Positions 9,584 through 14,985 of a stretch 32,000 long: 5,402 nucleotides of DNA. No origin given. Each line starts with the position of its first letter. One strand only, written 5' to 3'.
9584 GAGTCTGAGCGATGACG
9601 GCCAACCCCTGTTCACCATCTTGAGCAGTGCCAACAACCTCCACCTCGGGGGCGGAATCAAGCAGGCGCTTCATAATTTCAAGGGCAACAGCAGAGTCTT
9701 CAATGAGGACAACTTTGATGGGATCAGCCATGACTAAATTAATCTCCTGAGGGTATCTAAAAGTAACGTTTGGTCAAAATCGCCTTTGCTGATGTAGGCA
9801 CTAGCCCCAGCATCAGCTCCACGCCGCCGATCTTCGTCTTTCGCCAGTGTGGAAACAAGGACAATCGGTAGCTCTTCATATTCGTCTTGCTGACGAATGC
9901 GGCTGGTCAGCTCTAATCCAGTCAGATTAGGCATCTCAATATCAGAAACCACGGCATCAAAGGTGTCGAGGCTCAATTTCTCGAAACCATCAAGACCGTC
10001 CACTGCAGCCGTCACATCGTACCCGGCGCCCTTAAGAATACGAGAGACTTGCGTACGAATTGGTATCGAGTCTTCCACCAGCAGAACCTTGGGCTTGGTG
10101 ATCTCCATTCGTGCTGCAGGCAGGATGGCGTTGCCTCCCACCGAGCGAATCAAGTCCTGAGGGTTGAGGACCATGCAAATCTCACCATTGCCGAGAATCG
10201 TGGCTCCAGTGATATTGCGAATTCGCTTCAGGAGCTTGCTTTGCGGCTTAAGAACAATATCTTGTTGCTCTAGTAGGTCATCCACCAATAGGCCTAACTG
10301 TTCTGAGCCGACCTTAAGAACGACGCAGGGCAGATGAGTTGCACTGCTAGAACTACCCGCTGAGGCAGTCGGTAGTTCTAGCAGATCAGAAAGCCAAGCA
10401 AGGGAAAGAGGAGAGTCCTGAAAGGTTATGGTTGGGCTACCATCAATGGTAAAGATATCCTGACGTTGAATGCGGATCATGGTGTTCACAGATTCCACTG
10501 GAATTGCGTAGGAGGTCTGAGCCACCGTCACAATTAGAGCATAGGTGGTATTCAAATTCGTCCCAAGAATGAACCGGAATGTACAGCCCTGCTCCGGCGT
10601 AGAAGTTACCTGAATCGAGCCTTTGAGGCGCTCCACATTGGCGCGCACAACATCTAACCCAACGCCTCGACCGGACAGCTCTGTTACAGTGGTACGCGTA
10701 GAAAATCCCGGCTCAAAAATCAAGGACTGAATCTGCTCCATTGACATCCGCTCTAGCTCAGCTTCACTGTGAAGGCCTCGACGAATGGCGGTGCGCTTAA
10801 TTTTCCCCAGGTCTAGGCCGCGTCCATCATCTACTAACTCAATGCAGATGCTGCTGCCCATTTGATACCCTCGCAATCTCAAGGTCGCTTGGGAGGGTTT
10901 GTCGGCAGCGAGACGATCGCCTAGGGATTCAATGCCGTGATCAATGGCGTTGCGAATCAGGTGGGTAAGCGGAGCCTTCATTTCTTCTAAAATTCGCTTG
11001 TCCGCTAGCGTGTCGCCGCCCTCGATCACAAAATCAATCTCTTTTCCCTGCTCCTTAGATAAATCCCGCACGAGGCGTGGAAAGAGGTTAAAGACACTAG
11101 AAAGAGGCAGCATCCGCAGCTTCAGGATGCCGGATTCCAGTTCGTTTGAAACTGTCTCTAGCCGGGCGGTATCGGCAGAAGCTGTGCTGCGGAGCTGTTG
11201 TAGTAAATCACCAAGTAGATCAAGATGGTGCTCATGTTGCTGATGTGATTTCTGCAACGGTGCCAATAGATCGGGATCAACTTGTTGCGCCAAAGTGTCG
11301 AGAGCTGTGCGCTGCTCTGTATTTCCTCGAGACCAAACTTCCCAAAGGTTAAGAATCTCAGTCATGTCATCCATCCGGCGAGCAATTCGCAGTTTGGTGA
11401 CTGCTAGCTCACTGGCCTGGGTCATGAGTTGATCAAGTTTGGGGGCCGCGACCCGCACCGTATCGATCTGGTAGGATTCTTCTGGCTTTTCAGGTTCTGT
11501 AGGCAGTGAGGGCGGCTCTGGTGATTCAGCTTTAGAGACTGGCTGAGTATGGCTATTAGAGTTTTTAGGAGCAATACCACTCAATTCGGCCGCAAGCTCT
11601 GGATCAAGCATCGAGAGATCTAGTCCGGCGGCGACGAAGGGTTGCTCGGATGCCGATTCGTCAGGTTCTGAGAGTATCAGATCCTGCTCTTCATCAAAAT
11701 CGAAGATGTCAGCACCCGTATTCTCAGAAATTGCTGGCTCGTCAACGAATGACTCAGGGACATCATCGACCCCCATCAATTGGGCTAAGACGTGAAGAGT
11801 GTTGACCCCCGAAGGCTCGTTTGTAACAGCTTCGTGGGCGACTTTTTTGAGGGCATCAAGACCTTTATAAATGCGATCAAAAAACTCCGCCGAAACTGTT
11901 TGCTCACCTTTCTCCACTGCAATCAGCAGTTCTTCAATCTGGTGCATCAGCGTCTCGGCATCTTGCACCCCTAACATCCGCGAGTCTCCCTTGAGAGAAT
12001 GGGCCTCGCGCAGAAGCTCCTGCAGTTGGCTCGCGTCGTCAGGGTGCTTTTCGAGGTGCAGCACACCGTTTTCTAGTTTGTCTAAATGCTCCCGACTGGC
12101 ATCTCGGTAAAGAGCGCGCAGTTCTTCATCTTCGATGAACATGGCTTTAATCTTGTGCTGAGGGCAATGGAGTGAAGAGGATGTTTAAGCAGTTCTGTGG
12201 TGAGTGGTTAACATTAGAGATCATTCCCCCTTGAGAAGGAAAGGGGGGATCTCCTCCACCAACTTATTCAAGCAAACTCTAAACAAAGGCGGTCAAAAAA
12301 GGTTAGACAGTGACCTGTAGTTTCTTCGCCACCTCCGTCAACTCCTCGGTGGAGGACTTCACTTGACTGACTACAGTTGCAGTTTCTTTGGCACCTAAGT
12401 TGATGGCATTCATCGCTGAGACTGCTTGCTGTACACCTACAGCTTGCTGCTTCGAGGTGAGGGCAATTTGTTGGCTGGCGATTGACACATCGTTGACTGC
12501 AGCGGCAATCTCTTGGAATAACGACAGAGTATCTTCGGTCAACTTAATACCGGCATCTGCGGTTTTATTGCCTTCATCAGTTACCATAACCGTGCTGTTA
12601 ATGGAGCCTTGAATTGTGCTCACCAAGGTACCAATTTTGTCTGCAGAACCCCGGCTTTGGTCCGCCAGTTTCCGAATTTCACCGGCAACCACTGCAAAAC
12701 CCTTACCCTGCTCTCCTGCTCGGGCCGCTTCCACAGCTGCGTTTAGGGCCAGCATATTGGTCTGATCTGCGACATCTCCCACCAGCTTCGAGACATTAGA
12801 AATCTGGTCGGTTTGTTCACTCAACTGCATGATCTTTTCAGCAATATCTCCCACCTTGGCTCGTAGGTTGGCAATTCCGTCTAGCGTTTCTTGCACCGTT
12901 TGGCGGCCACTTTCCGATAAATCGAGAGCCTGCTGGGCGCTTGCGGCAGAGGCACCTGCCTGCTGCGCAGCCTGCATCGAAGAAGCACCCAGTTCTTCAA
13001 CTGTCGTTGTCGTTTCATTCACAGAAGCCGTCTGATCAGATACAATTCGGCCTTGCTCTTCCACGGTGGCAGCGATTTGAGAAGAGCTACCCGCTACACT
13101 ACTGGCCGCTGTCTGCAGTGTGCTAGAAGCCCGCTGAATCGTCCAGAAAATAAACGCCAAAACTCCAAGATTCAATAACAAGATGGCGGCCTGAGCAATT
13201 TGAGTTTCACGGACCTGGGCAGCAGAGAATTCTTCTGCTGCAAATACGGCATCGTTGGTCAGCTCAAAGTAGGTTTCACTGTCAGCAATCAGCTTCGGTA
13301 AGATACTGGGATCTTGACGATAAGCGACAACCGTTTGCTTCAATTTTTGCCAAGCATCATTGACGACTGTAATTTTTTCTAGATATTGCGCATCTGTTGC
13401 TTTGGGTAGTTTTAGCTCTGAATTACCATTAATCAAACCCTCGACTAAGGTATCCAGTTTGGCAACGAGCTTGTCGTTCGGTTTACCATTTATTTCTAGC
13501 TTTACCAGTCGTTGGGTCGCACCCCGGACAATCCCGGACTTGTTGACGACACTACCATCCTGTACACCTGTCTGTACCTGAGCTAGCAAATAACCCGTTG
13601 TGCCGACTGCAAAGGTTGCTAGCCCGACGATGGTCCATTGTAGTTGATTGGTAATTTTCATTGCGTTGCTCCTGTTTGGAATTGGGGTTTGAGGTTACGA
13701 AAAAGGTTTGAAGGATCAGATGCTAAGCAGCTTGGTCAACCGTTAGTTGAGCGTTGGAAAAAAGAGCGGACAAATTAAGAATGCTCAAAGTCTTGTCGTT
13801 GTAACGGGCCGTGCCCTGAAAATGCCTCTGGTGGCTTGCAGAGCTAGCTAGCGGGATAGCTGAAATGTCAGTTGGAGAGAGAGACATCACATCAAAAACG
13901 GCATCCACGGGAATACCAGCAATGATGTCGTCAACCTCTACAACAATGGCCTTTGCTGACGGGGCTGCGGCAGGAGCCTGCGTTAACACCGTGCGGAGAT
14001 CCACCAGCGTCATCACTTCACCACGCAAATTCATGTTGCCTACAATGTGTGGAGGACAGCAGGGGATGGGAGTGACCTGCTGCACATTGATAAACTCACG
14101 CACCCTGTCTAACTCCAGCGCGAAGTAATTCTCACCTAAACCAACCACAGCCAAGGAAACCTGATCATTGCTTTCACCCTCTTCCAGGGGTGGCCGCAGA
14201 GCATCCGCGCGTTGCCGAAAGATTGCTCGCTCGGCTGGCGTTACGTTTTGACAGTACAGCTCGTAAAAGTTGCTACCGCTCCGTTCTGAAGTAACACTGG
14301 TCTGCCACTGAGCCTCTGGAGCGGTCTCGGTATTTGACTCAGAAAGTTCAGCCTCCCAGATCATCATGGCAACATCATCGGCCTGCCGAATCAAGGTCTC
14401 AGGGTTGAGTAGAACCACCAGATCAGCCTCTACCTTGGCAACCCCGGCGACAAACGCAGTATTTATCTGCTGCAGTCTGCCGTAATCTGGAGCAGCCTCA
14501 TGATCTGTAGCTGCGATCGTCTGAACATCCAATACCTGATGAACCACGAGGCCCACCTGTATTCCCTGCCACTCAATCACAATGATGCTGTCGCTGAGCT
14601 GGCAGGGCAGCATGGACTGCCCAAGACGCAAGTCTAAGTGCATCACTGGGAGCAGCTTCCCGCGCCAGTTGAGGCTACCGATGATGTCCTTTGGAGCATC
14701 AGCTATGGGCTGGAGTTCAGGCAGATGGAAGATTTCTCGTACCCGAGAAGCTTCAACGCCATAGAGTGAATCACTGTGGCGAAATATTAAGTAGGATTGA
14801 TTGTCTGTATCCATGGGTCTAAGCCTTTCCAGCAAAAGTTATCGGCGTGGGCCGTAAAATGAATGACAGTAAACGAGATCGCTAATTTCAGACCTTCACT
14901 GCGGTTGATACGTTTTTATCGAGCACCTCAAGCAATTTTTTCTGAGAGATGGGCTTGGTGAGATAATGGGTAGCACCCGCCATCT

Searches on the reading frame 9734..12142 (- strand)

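Call 11: search_protein_families(library=pfam, proteins=[window:9734-12142:-], max_evalue=0.001)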
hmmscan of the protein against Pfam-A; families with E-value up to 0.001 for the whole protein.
window:9734-12142:- (802 aa): 5 families
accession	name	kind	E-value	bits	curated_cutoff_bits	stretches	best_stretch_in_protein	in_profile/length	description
PF00072.30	Response_reg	-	9.2e-22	77.8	30.2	1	686-795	1-107/111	Response regulator receiver domain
PF01584.24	CheW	-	1.3e-19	70.7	23.5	1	536-667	3-136/138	CheW-like domain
PF02518.31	HATPase_c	-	7.8e-16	58.9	26.4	1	392-526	6-107/111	Histidine kinase-, DNA gyrase B-, and HSP90-like ATPase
PF01627.28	Hpt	-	6.9e-14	52.3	24.6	1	7-99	1-82/84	Hpt domain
PF02895.20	H-kinase_dim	-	7.1e-06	26.8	23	1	228-289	3-55/68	Signal transducing histidine kinase, homodimeric domain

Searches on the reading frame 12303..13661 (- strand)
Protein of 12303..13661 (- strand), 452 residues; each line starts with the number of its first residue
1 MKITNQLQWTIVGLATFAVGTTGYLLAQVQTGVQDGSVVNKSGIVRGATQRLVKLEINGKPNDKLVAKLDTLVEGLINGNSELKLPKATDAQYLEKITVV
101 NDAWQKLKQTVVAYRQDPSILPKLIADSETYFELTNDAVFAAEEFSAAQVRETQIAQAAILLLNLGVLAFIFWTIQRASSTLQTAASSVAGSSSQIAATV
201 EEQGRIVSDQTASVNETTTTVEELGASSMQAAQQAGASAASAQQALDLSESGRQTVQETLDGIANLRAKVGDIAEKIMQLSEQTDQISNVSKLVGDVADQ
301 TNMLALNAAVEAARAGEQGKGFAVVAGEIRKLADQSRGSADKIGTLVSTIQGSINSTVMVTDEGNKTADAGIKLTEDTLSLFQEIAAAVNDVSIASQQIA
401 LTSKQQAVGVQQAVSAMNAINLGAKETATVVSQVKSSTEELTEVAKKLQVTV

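Call 11: search_protein_families(library=pfam, proteins=[window:12303-13661:-], max_evalue=0.001)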
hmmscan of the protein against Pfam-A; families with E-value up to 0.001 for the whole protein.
window:12303-13661:- (452 aa): 1 family
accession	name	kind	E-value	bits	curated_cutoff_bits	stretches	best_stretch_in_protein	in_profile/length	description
PF00015.26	MCPsignal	-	8.8e-39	133.5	34.6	1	267-420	15-168/172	Methyl-accepting chemotaxis protein (MCP) signalling domain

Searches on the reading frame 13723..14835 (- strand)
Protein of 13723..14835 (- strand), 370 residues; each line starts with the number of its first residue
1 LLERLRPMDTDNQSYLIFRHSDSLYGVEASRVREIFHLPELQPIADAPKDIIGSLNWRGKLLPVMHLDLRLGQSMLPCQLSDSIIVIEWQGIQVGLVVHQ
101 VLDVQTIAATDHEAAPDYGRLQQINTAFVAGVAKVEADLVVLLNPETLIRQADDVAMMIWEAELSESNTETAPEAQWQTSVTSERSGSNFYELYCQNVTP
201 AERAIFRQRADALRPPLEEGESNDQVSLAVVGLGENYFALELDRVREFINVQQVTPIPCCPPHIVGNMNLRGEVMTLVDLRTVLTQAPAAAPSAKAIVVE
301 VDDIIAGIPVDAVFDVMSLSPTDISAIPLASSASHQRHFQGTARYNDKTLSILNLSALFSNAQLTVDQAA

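Call 11: search_protein_families(library=pfam, proteins=[window:13723-14835:-], max_evalue=0.001)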
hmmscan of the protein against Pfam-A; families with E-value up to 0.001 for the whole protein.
window:13723-14835:- (370 aa): 1 family
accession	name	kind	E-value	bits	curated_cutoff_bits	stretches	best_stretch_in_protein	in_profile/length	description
PF01584.24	CheW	-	1.3e-54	184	23.5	2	230-362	4-137/138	CheW-like domain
